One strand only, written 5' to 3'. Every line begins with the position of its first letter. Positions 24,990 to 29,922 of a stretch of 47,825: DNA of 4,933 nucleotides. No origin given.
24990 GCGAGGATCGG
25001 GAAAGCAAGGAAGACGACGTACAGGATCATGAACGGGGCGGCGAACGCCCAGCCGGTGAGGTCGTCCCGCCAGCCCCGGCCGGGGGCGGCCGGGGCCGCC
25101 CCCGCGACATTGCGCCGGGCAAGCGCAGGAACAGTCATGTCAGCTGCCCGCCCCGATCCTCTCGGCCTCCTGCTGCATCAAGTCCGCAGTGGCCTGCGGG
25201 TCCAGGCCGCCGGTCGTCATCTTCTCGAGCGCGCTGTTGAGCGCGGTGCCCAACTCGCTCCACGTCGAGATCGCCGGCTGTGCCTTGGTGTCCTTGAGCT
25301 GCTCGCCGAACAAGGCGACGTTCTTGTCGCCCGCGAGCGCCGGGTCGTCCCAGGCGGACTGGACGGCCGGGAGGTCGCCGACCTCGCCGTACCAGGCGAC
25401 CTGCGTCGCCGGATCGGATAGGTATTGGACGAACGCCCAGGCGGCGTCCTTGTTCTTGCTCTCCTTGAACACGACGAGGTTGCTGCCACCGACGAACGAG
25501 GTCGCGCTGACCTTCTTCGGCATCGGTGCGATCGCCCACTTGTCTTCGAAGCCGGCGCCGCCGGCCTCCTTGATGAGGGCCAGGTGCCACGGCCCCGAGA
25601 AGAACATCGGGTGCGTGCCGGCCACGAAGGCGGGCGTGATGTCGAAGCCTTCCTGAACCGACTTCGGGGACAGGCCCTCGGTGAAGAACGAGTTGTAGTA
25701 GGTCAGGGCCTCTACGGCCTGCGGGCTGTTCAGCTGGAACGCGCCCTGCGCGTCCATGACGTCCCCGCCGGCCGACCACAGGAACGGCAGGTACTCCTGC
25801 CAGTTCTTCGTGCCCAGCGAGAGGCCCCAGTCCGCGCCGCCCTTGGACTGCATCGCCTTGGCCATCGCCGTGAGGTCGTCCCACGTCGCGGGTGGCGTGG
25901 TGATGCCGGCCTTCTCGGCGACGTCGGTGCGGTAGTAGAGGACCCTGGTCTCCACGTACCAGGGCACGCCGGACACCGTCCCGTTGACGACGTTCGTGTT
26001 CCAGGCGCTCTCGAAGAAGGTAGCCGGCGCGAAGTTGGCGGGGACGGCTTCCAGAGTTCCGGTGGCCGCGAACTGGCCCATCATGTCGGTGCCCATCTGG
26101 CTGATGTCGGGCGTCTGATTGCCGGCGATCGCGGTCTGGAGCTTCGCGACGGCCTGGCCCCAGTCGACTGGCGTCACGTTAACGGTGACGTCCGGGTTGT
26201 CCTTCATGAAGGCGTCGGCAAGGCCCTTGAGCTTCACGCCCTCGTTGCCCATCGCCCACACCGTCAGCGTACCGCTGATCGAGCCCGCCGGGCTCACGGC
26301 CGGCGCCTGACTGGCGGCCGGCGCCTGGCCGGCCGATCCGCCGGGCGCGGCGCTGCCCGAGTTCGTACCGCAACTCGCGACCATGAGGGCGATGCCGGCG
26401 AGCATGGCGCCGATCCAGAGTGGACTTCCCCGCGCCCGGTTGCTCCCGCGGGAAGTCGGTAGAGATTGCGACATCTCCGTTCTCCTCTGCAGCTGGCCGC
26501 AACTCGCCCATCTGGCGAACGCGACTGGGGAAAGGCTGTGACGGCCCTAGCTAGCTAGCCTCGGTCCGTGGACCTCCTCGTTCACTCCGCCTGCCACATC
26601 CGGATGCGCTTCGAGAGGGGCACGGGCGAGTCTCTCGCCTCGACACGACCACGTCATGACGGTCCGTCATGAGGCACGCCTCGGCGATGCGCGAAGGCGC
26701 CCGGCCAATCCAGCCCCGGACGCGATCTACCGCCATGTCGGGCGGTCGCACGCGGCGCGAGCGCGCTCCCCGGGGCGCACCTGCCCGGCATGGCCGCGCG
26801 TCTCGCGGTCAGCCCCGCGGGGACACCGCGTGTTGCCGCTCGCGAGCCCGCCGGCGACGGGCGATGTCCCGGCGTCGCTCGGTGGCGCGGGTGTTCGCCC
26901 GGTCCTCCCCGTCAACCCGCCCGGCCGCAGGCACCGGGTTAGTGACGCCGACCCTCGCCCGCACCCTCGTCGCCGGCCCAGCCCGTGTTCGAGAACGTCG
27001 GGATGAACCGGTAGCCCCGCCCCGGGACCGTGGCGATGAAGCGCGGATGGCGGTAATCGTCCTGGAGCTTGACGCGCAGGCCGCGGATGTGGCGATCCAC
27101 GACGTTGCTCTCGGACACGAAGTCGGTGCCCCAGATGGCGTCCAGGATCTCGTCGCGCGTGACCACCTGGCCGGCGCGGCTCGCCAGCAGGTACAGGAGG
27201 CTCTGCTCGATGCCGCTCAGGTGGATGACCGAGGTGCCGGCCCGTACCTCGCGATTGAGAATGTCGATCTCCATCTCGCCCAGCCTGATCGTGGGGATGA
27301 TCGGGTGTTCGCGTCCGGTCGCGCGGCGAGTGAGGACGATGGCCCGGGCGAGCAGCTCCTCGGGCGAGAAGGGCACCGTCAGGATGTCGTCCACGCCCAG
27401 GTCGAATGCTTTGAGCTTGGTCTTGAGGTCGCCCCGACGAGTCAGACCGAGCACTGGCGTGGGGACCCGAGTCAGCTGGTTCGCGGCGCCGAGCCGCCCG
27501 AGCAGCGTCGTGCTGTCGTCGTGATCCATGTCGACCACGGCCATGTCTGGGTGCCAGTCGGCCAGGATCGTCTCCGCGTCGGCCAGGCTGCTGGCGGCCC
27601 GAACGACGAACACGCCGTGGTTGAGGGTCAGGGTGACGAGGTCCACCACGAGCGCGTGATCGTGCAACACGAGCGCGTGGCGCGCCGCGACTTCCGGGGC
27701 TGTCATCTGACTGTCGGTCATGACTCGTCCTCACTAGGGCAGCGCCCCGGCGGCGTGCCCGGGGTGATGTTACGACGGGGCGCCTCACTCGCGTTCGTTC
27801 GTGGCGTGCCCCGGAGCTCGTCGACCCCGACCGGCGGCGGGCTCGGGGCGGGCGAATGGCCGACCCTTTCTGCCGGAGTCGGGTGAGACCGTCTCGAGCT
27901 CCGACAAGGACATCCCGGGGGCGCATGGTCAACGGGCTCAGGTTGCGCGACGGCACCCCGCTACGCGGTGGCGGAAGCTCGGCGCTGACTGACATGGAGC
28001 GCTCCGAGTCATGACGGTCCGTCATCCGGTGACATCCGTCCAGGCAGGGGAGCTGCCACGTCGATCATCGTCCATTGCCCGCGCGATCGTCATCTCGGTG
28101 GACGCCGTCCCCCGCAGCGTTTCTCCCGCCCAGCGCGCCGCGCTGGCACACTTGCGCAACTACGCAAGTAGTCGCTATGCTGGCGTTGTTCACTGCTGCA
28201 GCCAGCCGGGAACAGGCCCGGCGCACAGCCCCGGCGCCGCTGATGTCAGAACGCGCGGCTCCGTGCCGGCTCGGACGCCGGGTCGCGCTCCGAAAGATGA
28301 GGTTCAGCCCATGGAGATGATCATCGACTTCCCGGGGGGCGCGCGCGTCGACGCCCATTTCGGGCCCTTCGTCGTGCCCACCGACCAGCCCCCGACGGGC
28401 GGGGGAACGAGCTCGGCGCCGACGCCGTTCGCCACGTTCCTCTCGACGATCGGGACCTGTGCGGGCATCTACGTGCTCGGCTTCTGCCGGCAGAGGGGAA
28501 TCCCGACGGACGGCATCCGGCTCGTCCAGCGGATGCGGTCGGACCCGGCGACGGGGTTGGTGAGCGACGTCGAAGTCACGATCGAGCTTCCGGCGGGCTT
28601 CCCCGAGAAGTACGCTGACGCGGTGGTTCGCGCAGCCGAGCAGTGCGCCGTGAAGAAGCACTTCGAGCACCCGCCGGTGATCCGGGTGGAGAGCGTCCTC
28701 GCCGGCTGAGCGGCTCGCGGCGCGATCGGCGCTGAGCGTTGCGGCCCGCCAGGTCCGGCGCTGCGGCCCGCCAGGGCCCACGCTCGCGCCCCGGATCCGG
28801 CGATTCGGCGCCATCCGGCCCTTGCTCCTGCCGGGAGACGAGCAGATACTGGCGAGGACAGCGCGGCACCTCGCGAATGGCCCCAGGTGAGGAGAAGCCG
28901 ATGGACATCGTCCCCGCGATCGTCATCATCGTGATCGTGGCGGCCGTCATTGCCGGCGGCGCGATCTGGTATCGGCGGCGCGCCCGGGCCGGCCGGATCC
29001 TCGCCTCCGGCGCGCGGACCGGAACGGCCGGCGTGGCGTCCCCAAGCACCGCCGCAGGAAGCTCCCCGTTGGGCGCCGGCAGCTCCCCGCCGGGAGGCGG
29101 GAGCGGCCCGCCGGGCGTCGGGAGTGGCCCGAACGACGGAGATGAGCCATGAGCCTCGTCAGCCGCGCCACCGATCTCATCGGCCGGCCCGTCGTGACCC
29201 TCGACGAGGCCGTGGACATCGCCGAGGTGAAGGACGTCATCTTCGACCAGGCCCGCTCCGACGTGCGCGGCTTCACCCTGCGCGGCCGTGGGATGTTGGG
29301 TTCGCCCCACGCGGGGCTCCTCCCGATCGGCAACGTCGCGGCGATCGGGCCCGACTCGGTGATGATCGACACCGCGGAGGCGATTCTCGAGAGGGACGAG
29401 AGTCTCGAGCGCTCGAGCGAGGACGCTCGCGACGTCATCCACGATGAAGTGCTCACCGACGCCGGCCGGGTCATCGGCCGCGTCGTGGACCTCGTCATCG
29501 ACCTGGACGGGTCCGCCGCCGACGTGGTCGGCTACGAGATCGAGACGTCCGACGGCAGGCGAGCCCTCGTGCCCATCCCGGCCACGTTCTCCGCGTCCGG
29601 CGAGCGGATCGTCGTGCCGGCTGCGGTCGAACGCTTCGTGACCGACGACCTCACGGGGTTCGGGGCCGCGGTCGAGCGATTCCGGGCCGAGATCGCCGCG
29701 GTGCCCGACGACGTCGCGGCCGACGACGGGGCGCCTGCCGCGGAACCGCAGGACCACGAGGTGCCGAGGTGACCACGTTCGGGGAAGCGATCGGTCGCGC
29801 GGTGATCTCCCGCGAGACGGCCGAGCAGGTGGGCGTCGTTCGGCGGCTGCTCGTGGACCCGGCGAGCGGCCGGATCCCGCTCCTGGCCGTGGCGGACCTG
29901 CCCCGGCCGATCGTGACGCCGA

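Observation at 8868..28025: Oriented palindromic box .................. plus fixed-distance -10-like hexamer, 8 copies, all intergenic and confined to 8.8-28.0 kb: a local regulon signature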

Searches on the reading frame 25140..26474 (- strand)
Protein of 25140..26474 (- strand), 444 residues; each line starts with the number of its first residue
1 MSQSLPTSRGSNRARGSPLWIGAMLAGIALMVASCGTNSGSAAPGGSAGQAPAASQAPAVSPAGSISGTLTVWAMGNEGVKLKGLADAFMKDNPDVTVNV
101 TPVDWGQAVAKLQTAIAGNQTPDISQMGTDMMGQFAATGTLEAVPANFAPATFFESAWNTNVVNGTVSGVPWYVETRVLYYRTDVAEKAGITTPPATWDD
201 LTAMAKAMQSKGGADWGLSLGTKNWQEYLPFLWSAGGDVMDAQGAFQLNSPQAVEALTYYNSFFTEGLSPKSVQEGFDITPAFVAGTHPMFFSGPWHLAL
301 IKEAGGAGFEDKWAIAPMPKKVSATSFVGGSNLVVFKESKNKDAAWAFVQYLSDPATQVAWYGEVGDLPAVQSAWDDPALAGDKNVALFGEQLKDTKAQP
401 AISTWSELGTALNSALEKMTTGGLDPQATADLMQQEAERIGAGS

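Call 7: search_protein_families(library=pfam, proteins=[window:25140-26474:-], max_evalue=0.01)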
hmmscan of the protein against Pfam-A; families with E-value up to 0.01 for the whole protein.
window:25140-26474:- (444 aa): 4 families
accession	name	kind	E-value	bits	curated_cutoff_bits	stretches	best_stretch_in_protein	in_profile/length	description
PF01547.30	SBP_bac_1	-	1.5e-49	170.1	26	1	79-358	7-306/307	Bacterial extracellular solute-binding protein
PF13416.11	SBP_bac_8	-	4e-43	148.7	27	1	85-385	2-276/279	Bacterial extracellular solute-binding protein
PF13343.11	SBP_bac_6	-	8.6e-05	22.6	24.6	0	119-202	1-87/245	Bacterial extracellular solute-binding protein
PF13531.11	SBP_bac_11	-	0.00099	19.4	25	0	71-361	2-221/227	Bacterial extracellular solute-binding protein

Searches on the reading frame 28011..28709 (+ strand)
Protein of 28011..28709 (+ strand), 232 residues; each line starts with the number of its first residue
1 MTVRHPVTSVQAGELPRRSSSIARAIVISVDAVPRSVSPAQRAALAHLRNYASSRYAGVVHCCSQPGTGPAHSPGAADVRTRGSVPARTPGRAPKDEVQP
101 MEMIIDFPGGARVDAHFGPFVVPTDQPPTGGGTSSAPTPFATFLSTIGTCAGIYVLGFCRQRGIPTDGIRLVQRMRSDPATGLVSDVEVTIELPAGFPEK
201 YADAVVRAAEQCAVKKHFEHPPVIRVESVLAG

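Call 6: search_protein_families(library=pfam, proteins=[window:28011-28709:+], max_evalue=0.01)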
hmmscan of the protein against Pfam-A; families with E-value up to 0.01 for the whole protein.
window:28011-28709:+ (232 aa): 1 family
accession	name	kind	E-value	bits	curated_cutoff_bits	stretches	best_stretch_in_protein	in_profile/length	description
PF02566.24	OsmC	-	1.8e-12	47.9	27.5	1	132-226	1-99/100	OsmC-like protein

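Call 62: search_protein_families(library=ncbifam, proteins=[window:28011-28709:+], max_evalue=0.001)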
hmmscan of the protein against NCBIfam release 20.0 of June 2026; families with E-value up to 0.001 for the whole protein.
window:28011-28709:+ (232 aa): 2 families
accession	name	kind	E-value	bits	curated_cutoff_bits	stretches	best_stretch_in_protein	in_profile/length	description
TIGR03549.1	TIGR03549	equivalog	1e-20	73.6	900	1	104-229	3-128/723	OsmC domain/YcaO domain-containing protein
NF041052.1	OsmC_like_Se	domain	6.5e-08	32.6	95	1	114-224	17-136/144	OsmC-related (seleno)protein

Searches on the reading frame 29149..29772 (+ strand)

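Call 7: search_protein_families(library=pfam, proteins=[window:29149-29772:+], max_evalue=0.01)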
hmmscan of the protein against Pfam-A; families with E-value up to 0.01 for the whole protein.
window:29149-29772:+ (207 aa): 1 family
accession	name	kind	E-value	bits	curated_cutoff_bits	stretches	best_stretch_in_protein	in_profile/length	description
PF05239.21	PRC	-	8.8e-19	67.7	21.2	2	5-77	4-75/78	PRC-barrel domain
